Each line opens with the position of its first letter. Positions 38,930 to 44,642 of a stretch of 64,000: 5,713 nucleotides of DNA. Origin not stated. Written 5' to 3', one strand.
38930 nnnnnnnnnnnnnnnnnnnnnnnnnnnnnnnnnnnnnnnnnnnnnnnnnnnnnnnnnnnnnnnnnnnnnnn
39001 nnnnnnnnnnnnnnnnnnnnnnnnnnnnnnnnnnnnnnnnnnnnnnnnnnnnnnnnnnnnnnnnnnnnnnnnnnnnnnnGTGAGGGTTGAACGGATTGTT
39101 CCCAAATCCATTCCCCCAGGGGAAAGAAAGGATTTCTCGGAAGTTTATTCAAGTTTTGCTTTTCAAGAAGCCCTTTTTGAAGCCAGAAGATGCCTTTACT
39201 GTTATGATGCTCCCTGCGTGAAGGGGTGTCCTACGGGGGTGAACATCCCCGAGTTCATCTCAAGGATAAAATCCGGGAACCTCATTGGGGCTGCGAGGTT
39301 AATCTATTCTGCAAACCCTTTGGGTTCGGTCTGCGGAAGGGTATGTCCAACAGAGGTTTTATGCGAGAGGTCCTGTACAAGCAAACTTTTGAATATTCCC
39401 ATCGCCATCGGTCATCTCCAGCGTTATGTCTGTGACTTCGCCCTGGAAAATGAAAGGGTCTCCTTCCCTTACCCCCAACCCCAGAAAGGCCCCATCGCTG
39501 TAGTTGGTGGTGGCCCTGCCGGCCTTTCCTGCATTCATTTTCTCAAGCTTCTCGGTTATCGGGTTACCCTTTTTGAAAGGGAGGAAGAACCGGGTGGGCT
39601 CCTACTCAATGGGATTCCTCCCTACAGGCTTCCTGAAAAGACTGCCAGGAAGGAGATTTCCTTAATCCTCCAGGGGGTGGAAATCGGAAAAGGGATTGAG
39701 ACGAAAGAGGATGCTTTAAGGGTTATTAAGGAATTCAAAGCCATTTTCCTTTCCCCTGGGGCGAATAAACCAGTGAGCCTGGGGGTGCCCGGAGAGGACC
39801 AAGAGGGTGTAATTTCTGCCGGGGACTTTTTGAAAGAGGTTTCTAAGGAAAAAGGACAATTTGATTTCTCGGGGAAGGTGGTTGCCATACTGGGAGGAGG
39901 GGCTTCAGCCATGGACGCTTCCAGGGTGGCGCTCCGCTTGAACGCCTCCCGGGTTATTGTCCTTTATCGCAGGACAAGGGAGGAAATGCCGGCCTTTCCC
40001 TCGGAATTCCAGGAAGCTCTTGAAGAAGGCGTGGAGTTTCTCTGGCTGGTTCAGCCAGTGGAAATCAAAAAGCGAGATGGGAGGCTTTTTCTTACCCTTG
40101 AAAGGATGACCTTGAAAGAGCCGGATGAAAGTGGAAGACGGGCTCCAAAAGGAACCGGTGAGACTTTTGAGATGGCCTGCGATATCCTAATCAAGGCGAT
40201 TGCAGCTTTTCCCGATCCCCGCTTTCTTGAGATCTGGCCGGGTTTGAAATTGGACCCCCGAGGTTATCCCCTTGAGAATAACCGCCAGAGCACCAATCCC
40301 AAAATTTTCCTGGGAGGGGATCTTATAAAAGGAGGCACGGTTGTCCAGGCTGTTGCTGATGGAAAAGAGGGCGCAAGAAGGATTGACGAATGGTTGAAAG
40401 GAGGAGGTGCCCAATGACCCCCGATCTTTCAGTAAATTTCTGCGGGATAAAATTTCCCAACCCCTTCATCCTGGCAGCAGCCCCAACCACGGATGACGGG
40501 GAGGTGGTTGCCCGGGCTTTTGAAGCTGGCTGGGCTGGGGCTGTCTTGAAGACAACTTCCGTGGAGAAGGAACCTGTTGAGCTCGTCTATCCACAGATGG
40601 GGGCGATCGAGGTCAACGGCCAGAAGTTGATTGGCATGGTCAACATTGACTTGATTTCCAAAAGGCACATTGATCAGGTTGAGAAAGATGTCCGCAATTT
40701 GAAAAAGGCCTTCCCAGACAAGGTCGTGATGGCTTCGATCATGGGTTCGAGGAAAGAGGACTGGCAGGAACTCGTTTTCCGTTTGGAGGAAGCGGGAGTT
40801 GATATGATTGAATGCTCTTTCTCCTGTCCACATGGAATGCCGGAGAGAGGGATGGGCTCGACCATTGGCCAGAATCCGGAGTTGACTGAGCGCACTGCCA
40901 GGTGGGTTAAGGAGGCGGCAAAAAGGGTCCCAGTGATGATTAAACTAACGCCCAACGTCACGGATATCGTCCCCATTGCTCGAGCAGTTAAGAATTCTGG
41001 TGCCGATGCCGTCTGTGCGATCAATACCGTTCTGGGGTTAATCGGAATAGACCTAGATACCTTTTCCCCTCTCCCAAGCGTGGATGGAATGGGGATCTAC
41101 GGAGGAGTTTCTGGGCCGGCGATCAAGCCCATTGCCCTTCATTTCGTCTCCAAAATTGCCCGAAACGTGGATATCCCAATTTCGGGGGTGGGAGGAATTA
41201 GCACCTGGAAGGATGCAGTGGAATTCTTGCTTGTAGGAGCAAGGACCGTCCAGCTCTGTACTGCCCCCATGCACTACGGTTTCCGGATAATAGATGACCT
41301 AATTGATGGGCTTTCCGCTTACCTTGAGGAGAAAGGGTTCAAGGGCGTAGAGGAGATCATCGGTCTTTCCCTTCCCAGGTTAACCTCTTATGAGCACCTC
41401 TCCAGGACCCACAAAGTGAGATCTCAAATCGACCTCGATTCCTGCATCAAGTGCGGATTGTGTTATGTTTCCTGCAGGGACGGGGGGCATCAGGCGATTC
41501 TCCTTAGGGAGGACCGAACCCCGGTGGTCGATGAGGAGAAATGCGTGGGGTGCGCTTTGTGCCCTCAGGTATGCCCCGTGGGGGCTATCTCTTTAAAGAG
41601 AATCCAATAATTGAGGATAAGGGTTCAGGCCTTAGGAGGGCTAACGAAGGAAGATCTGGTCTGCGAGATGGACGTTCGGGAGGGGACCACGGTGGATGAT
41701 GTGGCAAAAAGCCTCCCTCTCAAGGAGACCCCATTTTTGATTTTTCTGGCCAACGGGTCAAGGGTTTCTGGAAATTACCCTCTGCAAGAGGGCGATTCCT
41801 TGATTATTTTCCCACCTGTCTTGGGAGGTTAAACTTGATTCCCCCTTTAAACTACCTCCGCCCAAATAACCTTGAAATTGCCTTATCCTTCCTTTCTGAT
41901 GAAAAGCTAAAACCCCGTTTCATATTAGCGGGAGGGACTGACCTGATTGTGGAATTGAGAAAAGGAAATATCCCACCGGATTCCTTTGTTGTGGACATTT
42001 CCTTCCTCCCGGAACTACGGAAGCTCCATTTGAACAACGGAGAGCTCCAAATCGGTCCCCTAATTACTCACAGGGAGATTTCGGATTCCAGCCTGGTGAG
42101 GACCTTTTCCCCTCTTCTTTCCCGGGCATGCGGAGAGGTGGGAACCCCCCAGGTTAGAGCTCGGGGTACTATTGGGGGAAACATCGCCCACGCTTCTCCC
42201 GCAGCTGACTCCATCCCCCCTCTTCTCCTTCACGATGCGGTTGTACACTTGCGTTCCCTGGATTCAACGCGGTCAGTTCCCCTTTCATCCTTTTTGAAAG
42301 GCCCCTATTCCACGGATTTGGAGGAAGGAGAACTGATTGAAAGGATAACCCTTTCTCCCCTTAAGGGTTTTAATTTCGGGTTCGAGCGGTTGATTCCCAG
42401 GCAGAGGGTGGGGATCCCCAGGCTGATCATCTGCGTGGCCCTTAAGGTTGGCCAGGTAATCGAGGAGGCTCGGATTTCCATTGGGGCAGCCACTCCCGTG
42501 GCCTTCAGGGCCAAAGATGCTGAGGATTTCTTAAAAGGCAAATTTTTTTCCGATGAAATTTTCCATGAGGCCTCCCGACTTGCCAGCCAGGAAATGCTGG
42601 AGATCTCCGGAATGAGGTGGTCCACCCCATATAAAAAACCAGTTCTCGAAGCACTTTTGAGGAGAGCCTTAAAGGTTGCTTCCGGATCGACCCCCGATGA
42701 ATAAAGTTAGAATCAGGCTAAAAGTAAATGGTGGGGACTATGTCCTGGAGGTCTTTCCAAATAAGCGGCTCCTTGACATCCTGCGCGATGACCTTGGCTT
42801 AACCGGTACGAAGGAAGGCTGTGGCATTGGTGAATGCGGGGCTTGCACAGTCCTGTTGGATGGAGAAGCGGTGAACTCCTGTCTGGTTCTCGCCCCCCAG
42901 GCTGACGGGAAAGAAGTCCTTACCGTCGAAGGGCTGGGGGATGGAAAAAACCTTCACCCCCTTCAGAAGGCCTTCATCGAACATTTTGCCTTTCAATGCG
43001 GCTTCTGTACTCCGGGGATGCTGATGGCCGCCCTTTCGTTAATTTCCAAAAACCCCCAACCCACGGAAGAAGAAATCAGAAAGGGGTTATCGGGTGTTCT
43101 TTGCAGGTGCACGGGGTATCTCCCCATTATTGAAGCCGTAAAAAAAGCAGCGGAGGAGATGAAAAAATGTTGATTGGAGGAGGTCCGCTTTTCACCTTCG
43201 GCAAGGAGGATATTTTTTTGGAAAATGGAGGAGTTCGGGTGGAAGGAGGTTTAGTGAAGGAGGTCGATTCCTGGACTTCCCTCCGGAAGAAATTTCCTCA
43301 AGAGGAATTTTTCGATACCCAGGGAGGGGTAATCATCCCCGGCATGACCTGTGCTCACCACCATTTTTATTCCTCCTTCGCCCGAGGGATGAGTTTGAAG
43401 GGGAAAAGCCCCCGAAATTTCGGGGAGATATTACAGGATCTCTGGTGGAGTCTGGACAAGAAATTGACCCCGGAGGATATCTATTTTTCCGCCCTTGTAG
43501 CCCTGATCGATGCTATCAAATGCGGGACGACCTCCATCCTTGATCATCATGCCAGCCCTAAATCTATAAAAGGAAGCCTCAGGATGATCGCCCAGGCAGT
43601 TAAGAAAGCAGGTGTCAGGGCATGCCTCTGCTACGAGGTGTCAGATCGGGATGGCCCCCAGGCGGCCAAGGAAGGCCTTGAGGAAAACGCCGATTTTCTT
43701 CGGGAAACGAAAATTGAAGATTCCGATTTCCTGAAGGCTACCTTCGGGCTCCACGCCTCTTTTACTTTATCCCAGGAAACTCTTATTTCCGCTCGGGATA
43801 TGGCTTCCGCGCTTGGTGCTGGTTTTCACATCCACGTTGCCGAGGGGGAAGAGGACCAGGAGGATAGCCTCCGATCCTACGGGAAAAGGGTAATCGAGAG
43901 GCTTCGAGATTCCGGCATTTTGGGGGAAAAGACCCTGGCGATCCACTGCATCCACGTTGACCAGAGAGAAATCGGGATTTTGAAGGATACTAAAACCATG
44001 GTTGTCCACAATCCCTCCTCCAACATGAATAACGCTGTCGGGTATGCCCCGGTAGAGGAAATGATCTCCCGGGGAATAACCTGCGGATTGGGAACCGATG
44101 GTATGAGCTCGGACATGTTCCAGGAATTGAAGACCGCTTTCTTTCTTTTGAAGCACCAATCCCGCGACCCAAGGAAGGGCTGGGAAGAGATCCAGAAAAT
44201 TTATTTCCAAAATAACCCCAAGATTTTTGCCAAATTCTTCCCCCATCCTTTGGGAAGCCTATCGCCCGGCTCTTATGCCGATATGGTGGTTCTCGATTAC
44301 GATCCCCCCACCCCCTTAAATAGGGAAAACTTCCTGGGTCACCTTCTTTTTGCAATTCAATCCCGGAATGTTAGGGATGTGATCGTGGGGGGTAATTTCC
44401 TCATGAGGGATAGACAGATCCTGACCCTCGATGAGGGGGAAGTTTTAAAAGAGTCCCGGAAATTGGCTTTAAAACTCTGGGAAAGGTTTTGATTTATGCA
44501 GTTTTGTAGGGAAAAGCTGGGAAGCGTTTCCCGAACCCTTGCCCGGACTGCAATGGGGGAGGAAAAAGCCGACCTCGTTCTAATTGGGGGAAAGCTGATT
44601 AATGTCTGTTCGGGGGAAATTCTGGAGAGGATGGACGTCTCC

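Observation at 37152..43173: Two orphan xanthine-dehydrogenase-type FeS and FAD subunit pairs in mirror order around preT-preA, with no molybdopterin subunit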

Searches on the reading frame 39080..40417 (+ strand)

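Call 3: search_protein_families(library=pfam, proteins=[window:39080-40417:+])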
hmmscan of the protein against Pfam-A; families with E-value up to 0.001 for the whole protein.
window:39080-40417:+ (445 aa): 8 families
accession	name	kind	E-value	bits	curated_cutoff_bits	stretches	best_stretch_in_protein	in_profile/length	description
PF14691.11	Fer4_20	-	3e-37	127.3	25.8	1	16-125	2-112/113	Dihydroprymidine dehydrogenase domain II, 4Fe-4S cluster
PF07992.20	Pyr_redox_2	-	5.3e-24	85.6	26.1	1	139-427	3-290/291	Pyridine nucleotide-disulphide oxidoreductase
PF00070.33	Pyr_redox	-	1.1e-10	42.3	22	1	139-172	2-35/82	Pyridine nucleotide-disulphide oxidoreductase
PF13450.12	NAD_binding_8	-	2.6e-08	34.5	21.9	1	141-174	1-34/68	NAD(P)-binding Rossmann-like domain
PF13738.12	Pyr_redox_3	-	5.8e-06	26.2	30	0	251-301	149-200/305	Pyridine nucleotide-disulphide oxidoreductase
PF01266.30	DAO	-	1e-05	25.7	27.9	1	139-172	2-35/353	FAD dependent oxidoreductase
PF01262.27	AlaDh_PNT_C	-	6.8e-05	22.8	23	0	136-169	28-61/214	Alanine dehydrogenase/PNT, C-terminal domain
PF03486.20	HI0933_like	-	0.00048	20.1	50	0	139-172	3-36/244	HI0933-like protein Rossmann domain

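Call 16: search_protein_families(library=ncbifam, proteins=[window:39080-40417:+], max_evalue=0.00001)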
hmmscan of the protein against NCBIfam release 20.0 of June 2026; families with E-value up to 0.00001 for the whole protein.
window:39080-40417:+ (445 aa): 19 families
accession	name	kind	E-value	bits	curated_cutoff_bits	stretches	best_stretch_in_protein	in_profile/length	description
NF009414.0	PRK12778.1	equivalog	2.3e-107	360.1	1103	1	5-440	296-750/752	bifunctional dihydroorotate dehydrogenase B NAD binding subunit/NADPH-dependent glutamate synthase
NF009410.0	PRK12771.1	subfamily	1.9e-102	343.7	516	1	44-441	48-447/566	NAD(P)-binding protein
TIGR01316.1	gltA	equivalog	3.9e-93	312.7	471.75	1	13-439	2-449/449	NADPH-dependent glutamate synthase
NF009454.0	PRK12814.1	equivalog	2.1e-89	300.7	916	1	43-441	101-502/657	putative NADPH-dependent glutamate synthase small subunit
TIGR01318.1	gltD_gamma_fam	subfamily_domain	2.3e-84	283.6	482.95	1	5-440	8-466/467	glutamate synthase, small subunit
NF009413.0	PRK12775.1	equivalog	6e-81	272.6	1895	1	17-441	312-756/1006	putative trifunctional 2-polyprenylphenol hydroxylase/glutamate synthase subunit beta/ferritin domain-containing protein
TIGR03315.1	Se_ygfK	equivalog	1.2e-79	268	835.3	1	40-435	441-835/1012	putative selenate reductase subunit YgfK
NF010590.0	PRK13984.1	equivalog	3e-75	253.6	946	1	3-441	156-608/611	putative oxidoreductase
NF009408.0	PRK12769.1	equivalog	4.6e-71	239.8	1003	1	8-440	196-652/659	formate-dependent uric acid utilization protein AegA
NF009451.0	PRK12809.1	equivalog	1.4e-70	238.3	1154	1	11-434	182-629/639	formate-dependent uric acid utilization protein YgfT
NF009415.0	PRK12779.1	equivalog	5.7e-69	233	1519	1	47-436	211-623/944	putative bifunctional glutamate synthase subunit beta/2-polyprenylphenol hydroxylase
NF009409.0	PRK12770.1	subfamily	1.7e-57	195.2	343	1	133-441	15-352/360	putative glutamate synthase subunit beta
TIGR01317.1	GOGAT_sm_gam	subfamily_domain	2.7e-42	145.3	447.7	1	8-441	13-480/485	glutamate synthase small subunit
NF045663.1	diclust_near_Sec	equivalog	7.5e-28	97.1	530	1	36-230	10-201/759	pyridine nucleotide-disulfide oxidoreductase/dicluster-binding protein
NF045599.1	bili_reduct_long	exception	1e-13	50.5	750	1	125-281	370-520/641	bilirubin reductase, long form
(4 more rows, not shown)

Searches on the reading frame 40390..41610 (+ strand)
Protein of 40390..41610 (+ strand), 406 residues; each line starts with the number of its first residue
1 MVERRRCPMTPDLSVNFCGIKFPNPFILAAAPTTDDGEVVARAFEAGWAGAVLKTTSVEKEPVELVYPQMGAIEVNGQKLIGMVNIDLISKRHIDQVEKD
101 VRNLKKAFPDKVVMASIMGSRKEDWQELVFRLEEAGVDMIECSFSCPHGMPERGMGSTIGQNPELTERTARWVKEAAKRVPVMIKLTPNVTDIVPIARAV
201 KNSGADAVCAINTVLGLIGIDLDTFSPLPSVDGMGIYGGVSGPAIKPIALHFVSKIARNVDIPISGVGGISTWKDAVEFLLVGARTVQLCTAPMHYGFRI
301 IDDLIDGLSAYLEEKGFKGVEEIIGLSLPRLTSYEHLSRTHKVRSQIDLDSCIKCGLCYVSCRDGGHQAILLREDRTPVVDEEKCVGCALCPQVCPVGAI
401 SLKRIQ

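Call 3: search_protein_families(library=pfam, proteins=[window:40390-41610:+])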
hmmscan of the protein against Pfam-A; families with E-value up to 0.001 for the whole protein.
window:40390-41610:+ (406 aa): 10 families
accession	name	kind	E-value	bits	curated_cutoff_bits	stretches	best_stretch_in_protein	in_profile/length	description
PF01180.27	DHO_dh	-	4.1e-42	144.8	27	1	13-312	2-291/291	Dihydroorotate dehydrogenase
PF14697.11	Fer4_21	-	8.4e-18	64.7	35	1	346-401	2-58/59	4Fe-4S dicluster domain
PF00037.32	Fer4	-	7.7e-10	38.6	21.1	1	378-401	1-24/24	4Fe-4S binding domain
PF12838.12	Fer4_7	-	2.1e-09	38.2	27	1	351-399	1-52/52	4Fe-4S dicluster domain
PF12837.12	Fer4_6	-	8.5e-09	35.4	25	2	378-400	2-24/24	4Fe-4S binding domain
PF01207.24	Dus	-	1.9e-06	27.6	20.4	1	95-208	38-155/311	Dihydrouridine synthase (Dus)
PF13237.11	Fer4_10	-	6.6e-06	26.4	25.5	1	346-396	3-53/53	4Fe-4S dicluster domain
PF13187.11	Fer4_9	-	1.6e-05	25.3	27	1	352-400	2-52/52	4Fe-4S dicluster domain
PF12797.12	Fer4_2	-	2e-05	24.7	24.5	0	378-397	3-22/22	4Fe-4S binding domain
PF13534.11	Fer4_17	-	8.9e-05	23.4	22.2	0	340-363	34-57/61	4Fe-4S dicluster domain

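Call 16: search_protein_families(library=ncbifam, proteins=[window:40390-41610:+], max_evalue=0.00001)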
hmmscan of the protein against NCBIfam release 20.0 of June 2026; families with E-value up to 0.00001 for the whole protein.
window:40390-41610:+ (406 aa): 35 families (the best 25 are shown)
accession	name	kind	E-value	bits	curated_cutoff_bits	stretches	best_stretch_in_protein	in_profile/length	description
NF006183.0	PRK08318.1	equivalog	3.9e-162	539.8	335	1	12-405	3-400/422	NAD-dependent dihydropyrimidine dehydrogenase subunit PreA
TIGR01037.2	pyrD_sub1_fam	subfamily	4e-68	229.7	270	1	13-327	1-299/300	dihydroorotate dehydrogenase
NF005574.0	PRK07259.1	equivalog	4.5e-66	222.8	269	1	11-326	3-301/304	dihydroorotate dehydrogenase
NF041011.1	dihydoor_dh_Arch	equivalog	1e-44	152.8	330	1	16-327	2-287/289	dihydroorotate dehydrogenase PyrD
NF005741.0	PRK07565.1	subfamily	1.2e-28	100.2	303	1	12-328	3-308/335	dihydroorotate dehydrogenase-like protein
NF002702.0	PRK02506.1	equivalog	4.4e-21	75.3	301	1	13-325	4-307/313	dihydroorotate oxidase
TIGR01036.1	pyrD_sub2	equivalog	2.2e-19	69.5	200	1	175-325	206-352/356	dihydroorotate dehydrogenase (quinone)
NF003650.0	PRK05286.2-3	equivalog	5.7e-19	68.3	477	1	163-328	221-389/393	quinone-dependent dihydroorotate dehydrogenase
NF003652.0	PRK05286.2-5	equivalog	8.4e-19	67.9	267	1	123-320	161-352/353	quinone-dependent dihydroorotate dehydrogenase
NF003651.0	PRK05286.2-4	equivalog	1.4e-17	63.4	448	1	8-326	57-374/377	quinone-dependent dihydroorotate dehydrogenase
NF003645.0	PRK05286.1-2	equivalog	1.5e-17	63.5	366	1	173-327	204-354/359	quinone-dependent dihydroorotate dehydrogenase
NF003648.0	PRK05286.2-1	equivalog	7.3e-17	61.3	433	1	173-327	203-355/360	quinone-dependent dihydroorotate dehydrogenase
NF003646.0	PRK05286.1-4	equivalog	4.6e-14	52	457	1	165-310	197-338/341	quinone-dependent dihydroorotate dehydrogenase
NF003644.0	PRK05286.1-1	equivalog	1.5e-13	50.6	418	1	167-306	199-334/336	quinone-dependent dihydroorotate dehydrogenase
NF003649.0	PRK05286.2-2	equivalog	2.5e-11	43.2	505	1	170-327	200-349/351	quinone-dependent dihydroorotate dehydrogenase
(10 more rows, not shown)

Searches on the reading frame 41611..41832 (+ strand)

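Call 16: search_protein_families(library=ncbifam, proteins=[window:41611-41832:+], max_evalue=0.00001)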
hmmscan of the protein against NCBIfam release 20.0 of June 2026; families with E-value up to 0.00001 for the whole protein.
window:41611-41832:+ (73 aa): 1 family
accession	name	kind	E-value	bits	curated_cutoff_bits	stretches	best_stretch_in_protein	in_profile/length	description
TIGR01687.1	moaD_arch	subfamily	3e-06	27.6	49.5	1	10-73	24-88/88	MoaD family protein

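Call 81: search_protein_families(library=pfam, proteins=[window:41611-41832:+], max_evalue=0.001)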
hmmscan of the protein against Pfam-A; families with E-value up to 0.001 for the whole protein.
window:41611-41832:+ (73 aa): 1 family
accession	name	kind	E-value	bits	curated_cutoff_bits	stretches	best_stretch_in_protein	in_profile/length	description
PF02597.26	ThiS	-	3.6e-08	34.3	22.5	1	20-73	16-76/76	ThiS family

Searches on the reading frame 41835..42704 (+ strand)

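Call 3: search_protein_families(library=pfam, proteins=[window:41835-42704:+])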
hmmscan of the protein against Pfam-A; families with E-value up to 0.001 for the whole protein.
window:41835-42704:+ (289 aa): 2 families
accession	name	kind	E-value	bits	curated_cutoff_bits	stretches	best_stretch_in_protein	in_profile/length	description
PF00941.27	FAD_binding_5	-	1.3e-42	145.9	27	1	5-173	3-167/170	FAD binding domain in molybdopterin dehydrogenase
PF03450.22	CO_deh_flav_C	-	5.9e-13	49.3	25.5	1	198-280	17-100/102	CO dehydrogenase flavoprotein C-terminal domain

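Call 16: search_protein_families(library=ncbifam, proteins=[window:41835-42704:+], max_evalue=0.00001)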
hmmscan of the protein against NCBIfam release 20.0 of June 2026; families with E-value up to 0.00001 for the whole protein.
window:41835-42704:+ (289 aa): 7 families
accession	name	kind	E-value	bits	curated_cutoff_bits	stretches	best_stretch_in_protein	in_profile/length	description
NF041019.1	glyceraldDH_beta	equivalog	4.1e-57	193.5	350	1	1-280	1-278/280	glyceraldehyde dehydrogenase subunit beta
NF043083.1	XdhB_XDHase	equivalog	1.1e-49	169.1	310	1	6-282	6-283/289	xanthine dehydrogenase subunit XdhB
NF007427.0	PRK09971.1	equivalog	1.5e-40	139.2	287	1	6-282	6-283/292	xanthine dehydrogenase FAD-binding subunit XdhB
TIGR02963.1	xanthine_xdhA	equivalog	2e-32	112.5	467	1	30-278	216-464/468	xanthine dehydrogenase small subunit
TIGR03195.1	4hydrxCoA_B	equivalog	9.9e-26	90.6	404.55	2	3-118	3-115/321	4-hydroxybenzoyl-CoA reductase subunit beta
TIGR03199.1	pucC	equivalog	4.7e-25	88.4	306.05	1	27-271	16-258/264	xanthine dehydrogenase subunit C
TIGR03312.1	Se_sel_red_FAD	hypoth_equivalog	1.9e-08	33.8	241.5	1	6-231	3-206/257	molybdopterin-dependent oxidoreductase FAD-binding subunit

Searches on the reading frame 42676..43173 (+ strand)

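Call 3: search_protein_families(library=pfam, proteins=[window:42676-43173:+])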
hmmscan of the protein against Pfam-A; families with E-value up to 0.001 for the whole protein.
window:42676-43173:+ (165 aa): 2 families
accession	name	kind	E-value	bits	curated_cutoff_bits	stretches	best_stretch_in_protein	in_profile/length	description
PF01799.25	Fer2_2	-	6.1e-33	113.2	30.3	1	83-156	1-75/75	[2Fe-2S] binding domain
PF00111.32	Fer2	-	4e-07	30.3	21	1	16-73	2-62/77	2Fe-2S iron-sulfur cluster binding domain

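Call 16: search_protein_families(library=ncbifam, proteins=[window:42676-43173:+], max_evalue=0.00001)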
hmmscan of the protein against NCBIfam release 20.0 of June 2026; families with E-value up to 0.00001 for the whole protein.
window:42676-43173:+ (165 aa): 11 families
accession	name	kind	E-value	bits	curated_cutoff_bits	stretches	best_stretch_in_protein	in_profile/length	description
NF041020.1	glyceraldDH_gamma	equivalog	7.8e-67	223.9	290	1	8-163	8-163/164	glyceraldehyde dehydrogenase subunit gamma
NF043084.2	XdhC_XDHase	equivalog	1.4e-57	193.5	217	1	12-159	2-150/151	xanthine dehydrogenase subunit XdhC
TIGR03198.1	pucE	equivalog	1.9e-57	192.9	254.3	1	10-160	1-150/151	xanthine dehydrogenase subunit E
TIGR03193.1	4hydroxCoAred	equivalog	6.1e-55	185.2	257.8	1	13-159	2-148/148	4-hydroxybenzoyl-CoA reductase subunit gamma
NF007387.0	PRK09908.1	equivalog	4.7e-51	172.4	212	1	9-159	5-156/159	xanthine dehydrogenase iron sulfur-binding subunit XdhC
NF045668.1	pterin_aldehy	equivalog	1.3e-50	172.4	1100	1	14-163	4-156/905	molybdopterin-dependent aldehyde oxidoreductase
NF008514.0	PRK11433.1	equivalog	5.4e-48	163.4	322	1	9-162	49-217/218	aldehyde dehydrogenase iron-sulfur subunit PaoA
TIGR02963.1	xanthine_xdhA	equivalog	5.8e-48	163.7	467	1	25-161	14-160/468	xanthine dehydrogenase small subunit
TIGR03311.1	Se_dep_XDH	equivalog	1.7e-45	155.4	830.45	1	25-162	11-147/848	selenium-dependent xanthine dehydrogenase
TIGR02969.1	mam_aldehyde_ox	subfamily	5.3e-33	113.6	1912.3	1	17-159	7-161/1330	aldehyde oxidase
TIGR03313.1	Se_sel_red_Mo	hypoth_equivalog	2.3e-15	55.4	1101.9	1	49-163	35-149/951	molybdopterin-dependent oxidoreductase Mo/Fe-S-binding subunit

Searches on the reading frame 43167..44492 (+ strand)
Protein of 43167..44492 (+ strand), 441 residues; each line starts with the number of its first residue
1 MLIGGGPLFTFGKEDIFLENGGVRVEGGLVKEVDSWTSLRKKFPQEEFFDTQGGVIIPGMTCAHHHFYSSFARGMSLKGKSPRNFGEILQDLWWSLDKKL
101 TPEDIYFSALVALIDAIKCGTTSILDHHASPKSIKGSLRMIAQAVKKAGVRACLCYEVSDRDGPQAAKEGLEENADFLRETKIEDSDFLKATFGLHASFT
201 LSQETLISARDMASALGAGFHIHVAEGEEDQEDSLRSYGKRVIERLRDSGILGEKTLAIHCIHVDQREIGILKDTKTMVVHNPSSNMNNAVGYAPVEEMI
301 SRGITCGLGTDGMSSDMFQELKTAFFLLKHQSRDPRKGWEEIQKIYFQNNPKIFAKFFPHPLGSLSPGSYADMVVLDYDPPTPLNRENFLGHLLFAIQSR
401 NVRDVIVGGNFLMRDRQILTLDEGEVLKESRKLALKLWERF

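Call 3: search_protein_families(library=pfam, proteins=[window:43167-44492:+])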
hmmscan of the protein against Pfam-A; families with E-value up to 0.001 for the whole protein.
window:43167-44492:+ (441 aa): 2 families
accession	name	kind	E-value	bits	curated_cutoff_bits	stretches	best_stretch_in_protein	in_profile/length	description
PF01979.26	Amidohydro_1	-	2.6e-48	165.5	25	1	55-410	1-343/345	Amidohydrolase family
PF07969.17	Amidohydro_3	-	2.3e-07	31.1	29.7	1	288-380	351-448/472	Amidohydrolase family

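Call 16: search_protein_families(library=ncbifam, proteins=[window:43167-44492:+], max_evalue=0.00001)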
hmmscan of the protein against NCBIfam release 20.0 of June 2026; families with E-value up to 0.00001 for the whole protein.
window:43167-44492:+ (441 aa): 23 families
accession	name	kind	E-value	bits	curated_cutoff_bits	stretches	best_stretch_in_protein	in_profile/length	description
NF005540.0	PRK07203.1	equivalog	5.4e-177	588.9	444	1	1-441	2-442/444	putative aminohydrolase SsnA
TIGR03314.1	Se_ssnA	subfamily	1.6e-170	567.7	455.5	1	1-441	1-441/441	putative selenium metabolism protein SsnA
NF004701.0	PRK06038.1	equivalog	1.9e-72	244.3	609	1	7-440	12-429/432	N-ethylammeline chlorohydrolase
NF006549.0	PRK09045.1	equivalog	1.9e-59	201.4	540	1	14-436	23-438/444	TRZ/ATZ family hydrolase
NF006252.0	PRK08393.1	equivalog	7.6e-58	196.5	617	1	21-435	21-421/424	N-ethylammeline chlorohydrolase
NF005557.0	PRK07228.1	equivalog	5e-57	193.6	522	1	18-439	19-439/445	5'-deoxyadenosine deaminase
NF006055.0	PRK08203.1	equivalog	3.9e-54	183.9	532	1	9-439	15-452/455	8-oxoguanine deaminase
NF004995.0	PRK06380.1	subfamily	6.7e-48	163.7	567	1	20-428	21-414/418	metal-dependent hydrolase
NF005211.0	PRK06687.1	equivalog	7.1e-43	146.9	703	1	46-422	46-418/419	TRZ/ATZ family protein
NF006056.0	PRK08204.1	subfamily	1.2e-40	139.7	391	1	2-431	6-434/449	hypothetical protein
NF012037.0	PRK15493.1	equivalog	4.9e-39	134.3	779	1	11-432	13-428/435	bifunctional S-methyl-5'-thioadenosine deaminase/S-adenosylhomocysteine deaminase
NF006681.0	PRK09229.1-2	equivalog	3.1e-34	118.5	362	1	22-427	23-440/451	formimidoylglutamate deiminase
NF009059.0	PRK12393.1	equivalog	3.4e-34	118.4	543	2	198-438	215-456/460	amidohydrolase family protein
TIGR02022.1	hutF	equivalog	2.8e-28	98.9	413.05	1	49-417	42-435/455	formimidoylglutamate deiminase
TIGR02967.1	guan_deamin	equivalog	8e-26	90.9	375.4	1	17-381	3-365/401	guanine deaminase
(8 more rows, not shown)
